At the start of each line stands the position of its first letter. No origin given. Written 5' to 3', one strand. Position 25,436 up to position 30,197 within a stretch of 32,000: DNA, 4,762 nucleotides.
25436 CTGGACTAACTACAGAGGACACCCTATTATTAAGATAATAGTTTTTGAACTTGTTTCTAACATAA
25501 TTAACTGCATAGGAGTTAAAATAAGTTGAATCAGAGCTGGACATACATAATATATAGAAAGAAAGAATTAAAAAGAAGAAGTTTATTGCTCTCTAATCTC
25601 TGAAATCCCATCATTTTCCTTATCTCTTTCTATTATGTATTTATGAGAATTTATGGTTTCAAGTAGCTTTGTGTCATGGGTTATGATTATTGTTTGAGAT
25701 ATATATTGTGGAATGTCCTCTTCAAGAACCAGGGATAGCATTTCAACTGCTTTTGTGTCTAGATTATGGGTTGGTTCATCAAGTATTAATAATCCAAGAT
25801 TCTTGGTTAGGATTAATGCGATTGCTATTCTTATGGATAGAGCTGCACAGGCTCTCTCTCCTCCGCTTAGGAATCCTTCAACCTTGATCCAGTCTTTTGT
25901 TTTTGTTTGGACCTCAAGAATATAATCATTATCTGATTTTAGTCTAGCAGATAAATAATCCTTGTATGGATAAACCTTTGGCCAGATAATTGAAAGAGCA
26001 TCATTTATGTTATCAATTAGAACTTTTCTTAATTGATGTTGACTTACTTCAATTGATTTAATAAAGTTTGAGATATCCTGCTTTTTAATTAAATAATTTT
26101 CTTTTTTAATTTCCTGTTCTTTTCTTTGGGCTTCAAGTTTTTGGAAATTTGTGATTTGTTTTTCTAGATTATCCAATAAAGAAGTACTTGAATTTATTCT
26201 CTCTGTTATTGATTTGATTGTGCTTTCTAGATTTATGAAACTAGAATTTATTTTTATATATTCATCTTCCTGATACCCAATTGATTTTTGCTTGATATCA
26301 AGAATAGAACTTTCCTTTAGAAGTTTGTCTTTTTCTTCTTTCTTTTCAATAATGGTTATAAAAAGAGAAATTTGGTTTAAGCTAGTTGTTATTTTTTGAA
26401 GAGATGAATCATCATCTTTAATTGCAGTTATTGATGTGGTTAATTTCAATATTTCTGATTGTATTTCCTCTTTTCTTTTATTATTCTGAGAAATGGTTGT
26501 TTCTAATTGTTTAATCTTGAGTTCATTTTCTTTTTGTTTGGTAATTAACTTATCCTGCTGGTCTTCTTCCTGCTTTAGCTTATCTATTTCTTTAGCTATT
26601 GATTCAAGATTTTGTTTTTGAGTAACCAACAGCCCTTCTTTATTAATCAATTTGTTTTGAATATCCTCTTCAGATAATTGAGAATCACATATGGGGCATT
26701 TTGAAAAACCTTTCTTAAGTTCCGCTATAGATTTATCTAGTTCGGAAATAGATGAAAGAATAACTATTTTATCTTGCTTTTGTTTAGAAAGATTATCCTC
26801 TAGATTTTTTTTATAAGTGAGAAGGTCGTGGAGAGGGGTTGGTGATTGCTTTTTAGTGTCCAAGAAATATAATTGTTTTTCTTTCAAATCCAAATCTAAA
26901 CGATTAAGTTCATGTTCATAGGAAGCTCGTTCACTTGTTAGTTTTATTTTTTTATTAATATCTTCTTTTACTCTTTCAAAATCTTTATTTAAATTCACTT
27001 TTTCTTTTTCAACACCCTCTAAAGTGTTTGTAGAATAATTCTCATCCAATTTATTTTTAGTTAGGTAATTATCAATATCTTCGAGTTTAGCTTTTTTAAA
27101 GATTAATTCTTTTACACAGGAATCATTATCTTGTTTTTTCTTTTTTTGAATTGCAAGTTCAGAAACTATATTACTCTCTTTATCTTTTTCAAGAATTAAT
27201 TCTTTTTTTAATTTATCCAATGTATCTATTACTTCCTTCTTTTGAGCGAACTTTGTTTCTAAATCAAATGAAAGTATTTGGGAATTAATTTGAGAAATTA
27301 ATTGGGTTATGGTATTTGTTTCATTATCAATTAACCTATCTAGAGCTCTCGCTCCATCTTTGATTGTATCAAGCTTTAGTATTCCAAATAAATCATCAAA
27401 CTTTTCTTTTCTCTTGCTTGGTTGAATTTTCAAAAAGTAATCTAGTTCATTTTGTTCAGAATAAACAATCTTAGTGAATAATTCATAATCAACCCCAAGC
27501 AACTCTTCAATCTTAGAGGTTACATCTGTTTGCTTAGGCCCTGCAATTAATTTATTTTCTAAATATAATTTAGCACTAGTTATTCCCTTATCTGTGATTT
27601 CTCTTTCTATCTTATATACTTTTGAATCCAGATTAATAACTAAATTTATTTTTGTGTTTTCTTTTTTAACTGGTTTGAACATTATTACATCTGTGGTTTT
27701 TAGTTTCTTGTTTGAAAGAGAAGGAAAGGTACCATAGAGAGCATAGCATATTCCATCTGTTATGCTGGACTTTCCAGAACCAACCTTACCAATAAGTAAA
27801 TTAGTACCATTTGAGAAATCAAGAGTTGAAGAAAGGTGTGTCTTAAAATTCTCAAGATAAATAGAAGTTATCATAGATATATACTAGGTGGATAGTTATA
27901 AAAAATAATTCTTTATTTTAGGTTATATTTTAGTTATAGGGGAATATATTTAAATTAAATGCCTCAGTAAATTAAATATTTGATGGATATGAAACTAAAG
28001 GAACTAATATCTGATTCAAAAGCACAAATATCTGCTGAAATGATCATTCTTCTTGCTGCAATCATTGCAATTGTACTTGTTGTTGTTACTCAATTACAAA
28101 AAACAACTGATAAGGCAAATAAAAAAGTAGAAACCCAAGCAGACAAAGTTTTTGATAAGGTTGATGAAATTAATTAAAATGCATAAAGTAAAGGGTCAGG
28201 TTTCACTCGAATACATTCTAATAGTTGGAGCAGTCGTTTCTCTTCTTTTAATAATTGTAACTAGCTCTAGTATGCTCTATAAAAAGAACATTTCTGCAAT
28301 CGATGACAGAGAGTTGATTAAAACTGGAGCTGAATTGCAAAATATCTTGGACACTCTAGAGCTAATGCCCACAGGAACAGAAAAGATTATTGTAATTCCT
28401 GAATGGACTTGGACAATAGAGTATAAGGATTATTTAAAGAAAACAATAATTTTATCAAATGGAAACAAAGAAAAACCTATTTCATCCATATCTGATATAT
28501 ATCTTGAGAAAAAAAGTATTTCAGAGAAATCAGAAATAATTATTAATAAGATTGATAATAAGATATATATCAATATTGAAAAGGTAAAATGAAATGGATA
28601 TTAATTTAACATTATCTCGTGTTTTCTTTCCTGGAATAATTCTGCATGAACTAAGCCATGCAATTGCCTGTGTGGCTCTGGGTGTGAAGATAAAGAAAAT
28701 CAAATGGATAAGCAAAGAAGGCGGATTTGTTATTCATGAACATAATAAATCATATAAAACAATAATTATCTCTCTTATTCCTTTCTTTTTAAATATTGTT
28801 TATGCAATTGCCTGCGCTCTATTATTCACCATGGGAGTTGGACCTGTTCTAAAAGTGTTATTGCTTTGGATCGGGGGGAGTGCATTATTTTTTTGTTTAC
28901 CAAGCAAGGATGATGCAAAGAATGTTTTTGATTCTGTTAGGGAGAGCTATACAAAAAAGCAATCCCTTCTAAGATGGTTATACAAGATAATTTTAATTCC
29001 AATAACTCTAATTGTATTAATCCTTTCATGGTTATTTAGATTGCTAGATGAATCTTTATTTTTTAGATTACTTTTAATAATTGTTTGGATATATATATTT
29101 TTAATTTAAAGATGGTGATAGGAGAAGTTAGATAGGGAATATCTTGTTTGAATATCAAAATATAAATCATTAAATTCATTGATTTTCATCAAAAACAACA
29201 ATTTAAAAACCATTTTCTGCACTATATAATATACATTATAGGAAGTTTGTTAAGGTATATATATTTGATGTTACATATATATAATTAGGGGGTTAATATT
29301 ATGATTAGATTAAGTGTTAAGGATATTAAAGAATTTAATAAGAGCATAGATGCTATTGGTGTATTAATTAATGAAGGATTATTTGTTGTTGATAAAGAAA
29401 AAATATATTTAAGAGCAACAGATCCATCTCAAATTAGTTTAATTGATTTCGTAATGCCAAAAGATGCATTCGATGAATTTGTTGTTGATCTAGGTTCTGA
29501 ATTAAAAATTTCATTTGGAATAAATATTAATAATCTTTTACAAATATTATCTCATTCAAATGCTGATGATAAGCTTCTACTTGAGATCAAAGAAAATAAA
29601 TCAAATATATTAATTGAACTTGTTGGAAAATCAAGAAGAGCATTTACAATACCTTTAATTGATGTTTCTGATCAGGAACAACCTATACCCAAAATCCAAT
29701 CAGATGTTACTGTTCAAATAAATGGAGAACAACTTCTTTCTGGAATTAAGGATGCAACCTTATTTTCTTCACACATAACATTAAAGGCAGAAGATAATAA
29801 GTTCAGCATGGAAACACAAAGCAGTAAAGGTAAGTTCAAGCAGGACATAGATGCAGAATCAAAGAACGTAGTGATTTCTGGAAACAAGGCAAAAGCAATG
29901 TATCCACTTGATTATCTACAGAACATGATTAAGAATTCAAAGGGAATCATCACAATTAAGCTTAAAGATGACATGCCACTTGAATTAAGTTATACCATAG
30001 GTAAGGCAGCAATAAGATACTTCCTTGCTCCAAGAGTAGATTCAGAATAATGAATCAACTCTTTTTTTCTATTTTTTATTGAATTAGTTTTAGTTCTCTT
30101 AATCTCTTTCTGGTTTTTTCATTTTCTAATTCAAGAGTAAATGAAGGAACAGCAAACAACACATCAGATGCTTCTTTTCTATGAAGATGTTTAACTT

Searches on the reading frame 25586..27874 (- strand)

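Call 24: search_protein_families(library=pfam, proteins=[window:25586-27874:-], max_evalue=0.001)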
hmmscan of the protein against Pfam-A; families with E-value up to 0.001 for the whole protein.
window:25586-27874:- (763 aa): 5 families
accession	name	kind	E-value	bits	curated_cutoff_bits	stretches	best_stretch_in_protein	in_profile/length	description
PF02463.25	SMC_N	-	7.5e-14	52.1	40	2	1-81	1-84/220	RecF/RecN/SMC N terminal domain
PF13476.12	AAA_23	-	1.2e-12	49.3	27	1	4-225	1-192/201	AAA domain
PF13304.12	AAA_21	-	5.7e-06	27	27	1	518-739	124-304/304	AAA domain, putative AbiEii toxin, Type IV TA system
PF13555.12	AAA_29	-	7.2e-05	22.9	27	1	5-49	4-49/61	P-loop containing region of AAA domain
PF04423.19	Rad50_zn_hook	-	9.4e-05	22.6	24.3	1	374-412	3-40/52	Rad50 zinc hook motif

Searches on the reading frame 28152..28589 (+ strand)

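Call 24: search_protein_families(library=pfam, proteins=[window:28152-28589:+], max_evalue=0.001)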
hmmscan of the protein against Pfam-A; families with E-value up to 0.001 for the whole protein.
window:28152-28589:+ (146 aa): 1 family
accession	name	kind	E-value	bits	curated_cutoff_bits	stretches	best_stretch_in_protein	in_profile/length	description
PF04021.17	Class_IIIsignal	-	2.3e-06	27.8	23.7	1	14-35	2-23/27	Class III signal peptide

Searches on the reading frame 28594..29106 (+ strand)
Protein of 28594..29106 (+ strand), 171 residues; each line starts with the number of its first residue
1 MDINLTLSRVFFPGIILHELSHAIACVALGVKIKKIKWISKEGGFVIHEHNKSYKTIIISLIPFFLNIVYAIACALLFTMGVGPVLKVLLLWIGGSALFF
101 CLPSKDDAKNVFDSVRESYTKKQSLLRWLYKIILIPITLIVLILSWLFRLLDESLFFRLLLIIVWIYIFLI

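Call 24: search_protein_families(library=pfam, proteins=[window:28594-29106:+], max_evalue=0.001)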
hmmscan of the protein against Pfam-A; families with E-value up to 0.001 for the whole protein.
window:28594-29106:+ (171 aa): 2 families
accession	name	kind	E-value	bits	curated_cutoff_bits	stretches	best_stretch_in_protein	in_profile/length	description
PF13398.12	Peptidase_M50B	-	8.5e-06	26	26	1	15-100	25-107/201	Peptidase M50B-like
PF11667.14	DUF3267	-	0.0002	22.1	27.1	1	14-90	4-84/108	Putative zincin peptidase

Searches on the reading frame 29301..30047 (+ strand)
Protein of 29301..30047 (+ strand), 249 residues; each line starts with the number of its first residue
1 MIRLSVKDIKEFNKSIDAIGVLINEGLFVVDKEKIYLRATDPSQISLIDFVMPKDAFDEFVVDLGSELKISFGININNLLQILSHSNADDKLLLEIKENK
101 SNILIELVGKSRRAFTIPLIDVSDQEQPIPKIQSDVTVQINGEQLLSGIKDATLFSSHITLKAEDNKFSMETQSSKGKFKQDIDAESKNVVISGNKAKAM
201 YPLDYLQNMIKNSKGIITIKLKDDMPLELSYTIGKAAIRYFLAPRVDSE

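Call 24: search_protein_families(library=pfam, proteins=[window:29301-30047:+], max_evalue=0.001)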
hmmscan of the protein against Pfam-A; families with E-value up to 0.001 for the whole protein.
window:29301-30047:+ (249 aa): 3 families
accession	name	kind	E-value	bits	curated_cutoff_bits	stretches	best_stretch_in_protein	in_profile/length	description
PF00705.23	PCNA_N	-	1.6e-10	41.2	20.3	1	11-108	11-106/127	Proliferating cell nuclear antigen, N-terminal domain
PF04005.17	Hus1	-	1.5e-05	24.7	27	1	3-159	4-151/288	Hus1-like protein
PF02747.20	PCNA_C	-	8.9e-05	23.1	23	1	129-244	2-126/128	Proliferating cell nuclear antigen, C-terminal domain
